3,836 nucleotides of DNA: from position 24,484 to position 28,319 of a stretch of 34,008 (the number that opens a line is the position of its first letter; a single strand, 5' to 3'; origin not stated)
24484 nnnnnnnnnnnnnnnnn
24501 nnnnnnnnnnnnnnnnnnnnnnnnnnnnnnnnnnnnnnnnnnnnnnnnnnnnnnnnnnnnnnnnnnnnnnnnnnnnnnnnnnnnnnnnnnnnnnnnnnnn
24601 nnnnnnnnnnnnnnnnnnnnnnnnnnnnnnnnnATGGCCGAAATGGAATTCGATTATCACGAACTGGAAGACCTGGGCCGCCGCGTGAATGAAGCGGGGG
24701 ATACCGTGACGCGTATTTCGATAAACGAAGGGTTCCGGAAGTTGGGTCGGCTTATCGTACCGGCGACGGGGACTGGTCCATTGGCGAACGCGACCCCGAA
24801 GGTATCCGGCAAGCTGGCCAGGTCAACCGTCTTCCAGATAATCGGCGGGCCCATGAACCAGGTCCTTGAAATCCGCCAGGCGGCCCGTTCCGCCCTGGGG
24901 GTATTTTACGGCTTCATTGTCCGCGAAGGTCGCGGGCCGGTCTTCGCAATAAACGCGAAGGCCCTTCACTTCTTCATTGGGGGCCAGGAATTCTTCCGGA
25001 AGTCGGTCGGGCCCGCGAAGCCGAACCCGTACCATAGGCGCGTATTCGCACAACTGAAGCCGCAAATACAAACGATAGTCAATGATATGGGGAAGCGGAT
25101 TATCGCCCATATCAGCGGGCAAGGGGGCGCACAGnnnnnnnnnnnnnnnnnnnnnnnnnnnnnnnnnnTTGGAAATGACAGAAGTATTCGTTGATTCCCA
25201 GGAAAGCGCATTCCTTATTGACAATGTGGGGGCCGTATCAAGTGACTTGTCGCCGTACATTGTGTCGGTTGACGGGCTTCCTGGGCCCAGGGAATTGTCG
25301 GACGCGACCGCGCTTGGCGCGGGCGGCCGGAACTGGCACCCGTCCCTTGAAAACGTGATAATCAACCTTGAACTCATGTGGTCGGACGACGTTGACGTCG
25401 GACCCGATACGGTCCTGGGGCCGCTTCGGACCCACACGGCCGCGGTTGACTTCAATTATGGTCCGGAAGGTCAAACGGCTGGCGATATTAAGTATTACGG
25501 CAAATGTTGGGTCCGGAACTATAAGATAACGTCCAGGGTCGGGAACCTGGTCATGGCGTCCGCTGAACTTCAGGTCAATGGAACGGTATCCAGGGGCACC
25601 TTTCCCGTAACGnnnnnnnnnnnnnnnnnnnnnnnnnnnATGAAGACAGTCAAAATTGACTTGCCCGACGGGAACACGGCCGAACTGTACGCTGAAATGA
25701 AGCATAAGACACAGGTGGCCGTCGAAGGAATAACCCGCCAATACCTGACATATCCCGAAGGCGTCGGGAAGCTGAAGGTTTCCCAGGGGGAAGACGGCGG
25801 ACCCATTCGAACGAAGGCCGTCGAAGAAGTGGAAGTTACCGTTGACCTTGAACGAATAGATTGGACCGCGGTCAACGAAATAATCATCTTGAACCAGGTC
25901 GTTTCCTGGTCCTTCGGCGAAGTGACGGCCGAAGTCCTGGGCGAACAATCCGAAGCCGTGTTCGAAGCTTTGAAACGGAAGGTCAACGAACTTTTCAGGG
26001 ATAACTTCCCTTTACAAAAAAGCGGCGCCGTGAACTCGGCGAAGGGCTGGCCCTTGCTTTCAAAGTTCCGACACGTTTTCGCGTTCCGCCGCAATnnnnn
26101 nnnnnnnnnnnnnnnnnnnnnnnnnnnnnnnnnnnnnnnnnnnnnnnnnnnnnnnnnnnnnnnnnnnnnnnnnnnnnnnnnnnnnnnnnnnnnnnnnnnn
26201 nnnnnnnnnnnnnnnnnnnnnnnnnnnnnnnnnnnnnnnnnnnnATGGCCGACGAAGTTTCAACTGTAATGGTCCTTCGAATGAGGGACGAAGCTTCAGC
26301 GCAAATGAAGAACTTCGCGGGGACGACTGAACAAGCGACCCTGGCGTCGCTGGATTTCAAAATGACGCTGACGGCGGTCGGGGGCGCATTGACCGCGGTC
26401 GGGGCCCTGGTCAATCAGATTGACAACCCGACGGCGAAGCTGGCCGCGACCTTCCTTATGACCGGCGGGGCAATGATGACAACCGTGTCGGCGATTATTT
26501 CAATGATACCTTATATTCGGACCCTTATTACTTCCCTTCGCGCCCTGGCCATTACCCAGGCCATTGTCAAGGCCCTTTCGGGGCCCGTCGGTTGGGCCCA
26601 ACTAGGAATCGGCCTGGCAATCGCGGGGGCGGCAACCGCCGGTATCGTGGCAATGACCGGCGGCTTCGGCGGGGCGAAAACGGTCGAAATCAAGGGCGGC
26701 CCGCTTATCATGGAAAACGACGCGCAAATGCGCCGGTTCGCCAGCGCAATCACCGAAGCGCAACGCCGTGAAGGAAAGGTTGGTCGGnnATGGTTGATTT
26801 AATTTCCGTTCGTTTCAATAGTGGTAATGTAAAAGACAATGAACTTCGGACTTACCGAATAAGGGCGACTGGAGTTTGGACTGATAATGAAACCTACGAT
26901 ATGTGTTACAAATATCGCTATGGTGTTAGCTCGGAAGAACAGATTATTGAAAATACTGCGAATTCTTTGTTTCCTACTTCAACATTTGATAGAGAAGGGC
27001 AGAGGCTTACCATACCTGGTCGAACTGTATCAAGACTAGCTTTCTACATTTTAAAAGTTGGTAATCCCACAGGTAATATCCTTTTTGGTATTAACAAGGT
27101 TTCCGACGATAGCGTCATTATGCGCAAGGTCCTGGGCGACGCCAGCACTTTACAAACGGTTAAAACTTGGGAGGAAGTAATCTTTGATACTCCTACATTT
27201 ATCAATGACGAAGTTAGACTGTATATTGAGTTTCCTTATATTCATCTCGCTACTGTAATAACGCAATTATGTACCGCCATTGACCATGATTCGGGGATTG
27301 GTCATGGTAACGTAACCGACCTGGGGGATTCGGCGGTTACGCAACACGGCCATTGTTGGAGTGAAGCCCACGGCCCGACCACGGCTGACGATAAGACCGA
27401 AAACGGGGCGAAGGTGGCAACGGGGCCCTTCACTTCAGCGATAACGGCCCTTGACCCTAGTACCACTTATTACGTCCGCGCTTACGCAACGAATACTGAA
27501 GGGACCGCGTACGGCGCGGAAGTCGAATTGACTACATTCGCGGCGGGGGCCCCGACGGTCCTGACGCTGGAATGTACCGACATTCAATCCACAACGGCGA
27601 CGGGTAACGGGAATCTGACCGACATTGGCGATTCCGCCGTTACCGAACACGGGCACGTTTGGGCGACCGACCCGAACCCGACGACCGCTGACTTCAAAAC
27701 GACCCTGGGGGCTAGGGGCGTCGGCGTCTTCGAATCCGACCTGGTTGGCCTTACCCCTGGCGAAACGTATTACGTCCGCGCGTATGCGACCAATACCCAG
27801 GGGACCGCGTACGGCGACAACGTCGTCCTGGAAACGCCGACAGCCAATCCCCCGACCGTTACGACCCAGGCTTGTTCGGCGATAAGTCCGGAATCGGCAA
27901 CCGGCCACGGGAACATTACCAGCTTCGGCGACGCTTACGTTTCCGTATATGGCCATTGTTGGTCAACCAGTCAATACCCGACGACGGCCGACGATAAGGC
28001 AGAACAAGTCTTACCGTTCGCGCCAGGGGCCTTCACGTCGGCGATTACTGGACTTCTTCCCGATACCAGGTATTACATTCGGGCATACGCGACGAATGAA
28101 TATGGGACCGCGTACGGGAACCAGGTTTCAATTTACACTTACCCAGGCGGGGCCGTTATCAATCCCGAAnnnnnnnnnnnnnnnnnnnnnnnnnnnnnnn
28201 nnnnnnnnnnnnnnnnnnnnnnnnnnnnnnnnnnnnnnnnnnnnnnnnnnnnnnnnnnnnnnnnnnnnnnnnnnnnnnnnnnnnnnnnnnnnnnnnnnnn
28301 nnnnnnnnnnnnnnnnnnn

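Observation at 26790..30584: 1264-aa all-in-one distal tail protein with stacked binding modules and no separate Tal/hub gene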

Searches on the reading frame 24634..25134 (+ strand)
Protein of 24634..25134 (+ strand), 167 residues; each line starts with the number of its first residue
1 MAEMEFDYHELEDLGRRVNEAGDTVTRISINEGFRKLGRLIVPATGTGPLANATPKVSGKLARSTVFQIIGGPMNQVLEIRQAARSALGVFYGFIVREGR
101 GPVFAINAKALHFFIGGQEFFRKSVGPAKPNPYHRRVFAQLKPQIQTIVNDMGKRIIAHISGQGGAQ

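Call 8: search_protein_families(library=phrogs, proteins=[window:24634-25134:+], max_evalue=0.01)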
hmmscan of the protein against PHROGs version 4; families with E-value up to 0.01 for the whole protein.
window:24634-25134:+ (167 aa): 1 family
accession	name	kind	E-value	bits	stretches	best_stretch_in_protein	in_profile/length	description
phrog_5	-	connector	0.0095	16.8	0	1-164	88-216/239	tail completion or Neck1 protein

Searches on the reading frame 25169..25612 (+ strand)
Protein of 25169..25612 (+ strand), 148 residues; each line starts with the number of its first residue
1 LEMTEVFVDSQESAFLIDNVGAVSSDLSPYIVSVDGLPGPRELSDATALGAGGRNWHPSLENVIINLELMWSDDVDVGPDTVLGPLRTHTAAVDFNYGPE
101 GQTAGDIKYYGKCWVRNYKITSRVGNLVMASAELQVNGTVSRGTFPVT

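Call 8: search_protein_families(library=phrogs, proteins=[window:25169-25612:+], max_evalue=0.01)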
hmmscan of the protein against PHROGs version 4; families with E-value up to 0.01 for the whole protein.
window:25169-25612:+ (148 aa): 2 families
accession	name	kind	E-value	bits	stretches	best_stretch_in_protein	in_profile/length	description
phrog_10528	-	tail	1.2e-22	81.4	1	10-145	7-142/142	major tail protein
phrog_9522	-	tail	2.6e-06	27.9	1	22-145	14-134/241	major tail protein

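Call 88: search_protein_families(library=ncbifam, proteins=[window:25169-25612:+], max_evalue=1)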
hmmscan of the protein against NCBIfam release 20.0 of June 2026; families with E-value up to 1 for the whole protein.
window:25169-25612:+ (148 aa): 0 families

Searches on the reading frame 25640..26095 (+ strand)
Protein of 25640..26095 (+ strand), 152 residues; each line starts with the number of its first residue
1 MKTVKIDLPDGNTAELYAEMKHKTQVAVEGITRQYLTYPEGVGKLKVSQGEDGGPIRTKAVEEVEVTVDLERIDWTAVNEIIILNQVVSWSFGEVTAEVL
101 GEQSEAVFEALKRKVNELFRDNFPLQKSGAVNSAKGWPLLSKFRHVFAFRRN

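Call 8: search_protein_families(library=phrogs, proteins=[window:25640-26095:+], max_evalue=0.01)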
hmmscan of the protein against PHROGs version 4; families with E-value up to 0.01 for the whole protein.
window:25640-26095:+ (152 aa): 0 families

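Call 12: search_protein_families(library=pfam, proteins=[window:25640-26095:+], max_evalue=10)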
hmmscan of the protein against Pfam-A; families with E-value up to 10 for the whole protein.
window:25640-26095:+ (152 aa): 0 families

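Call 88: search_protein_families(library=ncbifam, proteins=[window:25640-26095:+], max_evalue=1)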
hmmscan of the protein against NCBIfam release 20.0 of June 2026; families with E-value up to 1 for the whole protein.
window:25640-26095:+ (152 aa): 1 family
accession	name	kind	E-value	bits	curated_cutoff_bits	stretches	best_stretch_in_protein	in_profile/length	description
NF037993.1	cyano_chori_ly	equivalog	0.062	13.1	175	1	61-123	65-126/176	chorismate lyase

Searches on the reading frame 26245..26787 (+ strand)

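Call 9: search_protein_families(library=phrogs, proteins=[window:26245-26787:+], max_evalue=0.01)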
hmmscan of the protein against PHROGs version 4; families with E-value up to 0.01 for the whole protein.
window:26245-26787:+ (181 aa): 0 families

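Call 12: search_protein_families(library=pfam, proteins=[window:26245-26787:+], max_evalue=10)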
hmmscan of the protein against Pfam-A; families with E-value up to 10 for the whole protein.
window:26245-26787:+ (181 aa): 1 family
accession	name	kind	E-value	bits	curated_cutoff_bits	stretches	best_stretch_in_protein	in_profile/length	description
PF19380.4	DUF5955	-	0.28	12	27.1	1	11-60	29-78/88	Family of unknown function (DUF5955)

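Call 88: search_protein_families(library=ncbifam, proteins=[window:26245-26787:+], max_evalue=1)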
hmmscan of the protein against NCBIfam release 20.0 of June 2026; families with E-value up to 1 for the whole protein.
window:26245-26787:+ (181 aa): 0 families

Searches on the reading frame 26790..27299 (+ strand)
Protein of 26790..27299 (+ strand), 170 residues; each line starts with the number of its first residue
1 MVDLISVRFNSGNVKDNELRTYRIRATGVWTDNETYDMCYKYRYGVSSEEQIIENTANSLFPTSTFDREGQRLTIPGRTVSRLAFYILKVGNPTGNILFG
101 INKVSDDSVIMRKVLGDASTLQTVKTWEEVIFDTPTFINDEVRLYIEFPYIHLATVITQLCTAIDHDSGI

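Call 12: search_protein_families(library=pfam, proteins=[window:26790-27299:+], max_evalue=10)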
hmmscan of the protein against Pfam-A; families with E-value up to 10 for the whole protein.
window:26790-27299:+ (170 aa): 0 families

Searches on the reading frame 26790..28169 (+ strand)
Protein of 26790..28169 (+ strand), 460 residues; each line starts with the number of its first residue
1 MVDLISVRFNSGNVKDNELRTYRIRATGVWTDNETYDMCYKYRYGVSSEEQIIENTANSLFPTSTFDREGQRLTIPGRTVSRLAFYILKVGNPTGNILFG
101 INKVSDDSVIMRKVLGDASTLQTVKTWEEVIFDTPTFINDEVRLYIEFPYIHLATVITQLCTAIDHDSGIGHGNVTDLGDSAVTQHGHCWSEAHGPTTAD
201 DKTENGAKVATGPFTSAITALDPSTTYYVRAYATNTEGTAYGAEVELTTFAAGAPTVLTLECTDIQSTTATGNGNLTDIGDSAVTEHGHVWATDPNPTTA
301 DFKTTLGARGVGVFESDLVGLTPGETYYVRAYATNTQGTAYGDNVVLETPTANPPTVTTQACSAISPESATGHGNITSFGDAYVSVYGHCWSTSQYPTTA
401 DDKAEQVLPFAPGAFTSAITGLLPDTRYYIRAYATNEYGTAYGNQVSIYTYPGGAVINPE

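Call 63: predict_structure(alignment_id=A4)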
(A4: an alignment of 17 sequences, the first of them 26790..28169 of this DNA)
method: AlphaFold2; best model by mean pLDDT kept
length: 460 residues; sequences in the alignment: 17
mean_pLDDT: 77.7   pTM: 0.52
mean pLDDT of the five models: 77.7, 76.0, 75.4, 73.5, 71.9
residues with pLDDT >= 90: 231; 70-90: 94; 50-70: 60; < 50: 75
segments of 3 or more residues with pLDDT < 50: 1-68, 457-460
pLDDT, mean of each block of 10 residues (from residue 1): 38 33 32 26 27 29 48 62 60 65 75 72 64 69 60 84 90 91 94 90 88 94 94 90 89 92 91 93 95 82 89 93 94 94 91 94 93 96 96 93 92 95 94 95 92 55
secondary structure, 60 per line:
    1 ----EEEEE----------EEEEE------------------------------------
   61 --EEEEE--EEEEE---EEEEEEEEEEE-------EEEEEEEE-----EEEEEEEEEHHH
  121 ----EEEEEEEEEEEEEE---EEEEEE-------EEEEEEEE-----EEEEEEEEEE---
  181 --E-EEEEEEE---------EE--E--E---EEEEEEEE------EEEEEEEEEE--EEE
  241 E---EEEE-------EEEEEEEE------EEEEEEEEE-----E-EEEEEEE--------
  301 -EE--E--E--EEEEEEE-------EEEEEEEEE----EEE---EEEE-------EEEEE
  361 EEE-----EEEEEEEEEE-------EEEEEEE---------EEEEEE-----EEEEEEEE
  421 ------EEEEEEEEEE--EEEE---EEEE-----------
elements in order: E5-9 E20-24 E63-67 E70-74 E78-88 E96-103 E109-117 E125-138 E142-147 E155-162 E168-177 E185-191 E212-219 E226-235 E238-241 E245-248 E256-263 E270-278 E286-292 E312-318 E326-334 E339-341 E345-348 E356-363 E369-378 E386-392 E402-407 E413-420 E427-436 E439-442 E446-449

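Call 65: fold_search(model_id=the predicted structure, library=pdb)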
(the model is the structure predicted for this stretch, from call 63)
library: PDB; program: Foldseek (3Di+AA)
matches with E <= 10: 1932; with E <= 0.001: 485
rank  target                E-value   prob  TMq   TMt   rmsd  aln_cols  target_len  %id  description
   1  3t1w                  2.4e-12  1.00  0.22  0.26  19.6       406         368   14  Structure of the four-domain fragment Fn7B89 of oncofetal fibronectin (released 2012-03-21)
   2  6tpw                  3.4e-12  1.00  0.20  0.24  22.5       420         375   11  Crystal structures of FNIII domain one through four of the human leucocyte common antigen-related protein ( LAR) (released 2020-05-13)
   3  7y8s_B                4.1e-12  1.00  0.32  0.47  18.3       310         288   18  Crystal structure of sDscam FNIII1-3 domains, isoform beta2v6 (released 2023-05-24)
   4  2v5y                  5.4e-12  1.00  0.18  0.15  38.5       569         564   12  Crystal structure of the receptor protein tyrosine phosphatase mu ectodomain (released 2007-09-11)
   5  6xay_A                2.1e-11  1.00  0.20  0.30  16.1       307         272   18  Structure of a fragment of human fibronectin containing the 10th, 11th and 12th type III domains (released 2021-06-09)
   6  4yfd_A                2.8e-11  1.00  0.17  0.16  24.6       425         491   13  Crystal structure PTP delta Ig1-Fn2 in complex with IL-1RAcP (released 2015-05-06)
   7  7y8s_A                2.9e-11  1.00  0.33  0.51  17.1       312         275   18  Crystal structure of sDscam FNIII1-3 domains, isoform beta2v6 (released 2023-05-24)
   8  1fnf                  3.5e-11  1.00  0.21  0.25  22.5       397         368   15  FRAGMENT OF HUMAN FIBRONECTIN ENCOMPASSING TYPE-III REPEATS 7 THROUGH 10 (released 1996-01-29)
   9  6xay_C                3.6e-11  1.00  0.21  0.31  16.0       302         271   18  Structure of a fragment of human fibronectin containing the 10th, 11th and 12th type III domains (released 2021-06-09)
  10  4pbx                  4.6e-11  1.00  0.22  0.19  26.6       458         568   14  Crystal structure of the six N-terminal domains of human receptor protein tyrosine phosphatase sigma (released 2014-11-12)
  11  1tdq_A                5.0e-11  1.00  0.20  0.30  17.2       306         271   15  Structural basis for the interactions between tenascins and the C-type lectin domains from lecticans: evidence for a c (released 2004-08-31)
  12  6xay_B                5.2e-11  1.00  0.20  0.30  15.6       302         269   18  Structure of a fragment of human fibronectin containing the 10th, 11th and 12th type III domains (released 2021-06-09)
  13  6xax_A                5.5e-11  1.00  0.19  0.28  16.4       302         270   18  Structure of a fragment of human fibronectin containing the 11th type III domain, extra domain A, and the 12th type II (released 2021-06-09)
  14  2jll                  5.7e-11  1.00  0.17  0.20  22.8       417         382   14  Crystal structure of NCAM2 IgIV-FN3II (released 2009-11-17)
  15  6x3a                  9.5e-11  1.00  0.20  0.29  22.9       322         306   14  Crystal structure of the FN4-FN6 domains of human PTPRD (released 2021-05-26)
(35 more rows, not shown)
